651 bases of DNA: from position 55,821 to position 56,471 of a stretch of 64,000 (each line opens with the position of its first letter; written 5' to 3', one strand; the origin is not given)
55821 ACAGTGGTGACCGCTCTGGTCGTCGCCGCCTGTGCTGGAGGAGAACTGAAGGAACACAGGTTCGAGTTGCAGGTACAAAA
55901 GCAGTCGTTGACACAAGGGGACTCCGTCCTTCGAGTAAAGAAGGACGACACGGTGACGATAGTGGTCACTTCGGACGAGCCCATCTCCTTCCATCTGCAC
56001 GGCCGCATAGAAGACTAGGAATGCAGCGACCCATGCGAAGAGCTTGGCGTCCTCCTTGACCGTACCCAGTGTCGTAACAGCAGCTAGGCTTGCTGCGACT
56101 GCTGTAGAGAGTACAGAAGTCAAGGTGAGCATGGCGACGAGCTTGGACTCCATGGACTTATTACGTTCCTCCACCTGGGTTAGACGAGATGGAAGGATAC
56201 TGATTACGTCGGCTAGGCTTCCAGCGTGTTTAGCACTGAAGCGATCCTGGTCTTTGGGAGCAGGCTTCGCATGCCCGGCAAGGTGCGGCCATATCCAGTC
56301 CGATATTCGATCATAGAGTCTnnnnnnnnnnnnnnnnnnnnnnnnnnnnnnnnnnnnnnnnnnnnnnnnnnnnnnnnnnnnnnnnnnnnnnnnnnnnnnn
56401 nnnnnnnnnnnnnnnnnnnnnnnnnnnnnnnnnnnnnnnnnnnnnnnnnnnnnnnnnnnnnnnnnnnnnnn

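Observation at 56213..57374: Unannotated microviridin-like precursor peptide plus ATP-grasp ligase: a graspetide cluster with a non-canonical, Cys-containing core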

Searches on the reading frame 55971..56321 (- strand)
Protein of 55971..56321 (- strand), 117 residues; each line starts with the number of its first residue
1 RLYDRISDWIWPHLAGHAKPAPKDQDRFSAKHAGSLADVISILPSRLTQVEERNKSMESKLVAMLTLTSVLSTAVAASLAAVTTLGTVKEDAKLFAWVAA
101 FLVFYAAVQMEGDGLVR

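Call 51: find_homologous_proteins(query=window:55971-56321:-, max_evalue=0.001)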
Query window:55971-56321:- (117 aa): 3 proteins with E <= 0.001 among 27 candidates.
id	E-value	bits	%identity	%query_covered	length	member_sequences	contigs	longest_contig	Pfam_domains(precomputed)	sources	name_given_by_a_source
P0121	4.3e-38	148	68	89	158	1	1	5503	-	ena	-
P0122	1.5e-34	136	60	99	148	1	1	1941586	-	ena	-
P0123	1.5e-33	133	63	94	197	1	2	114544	-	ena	-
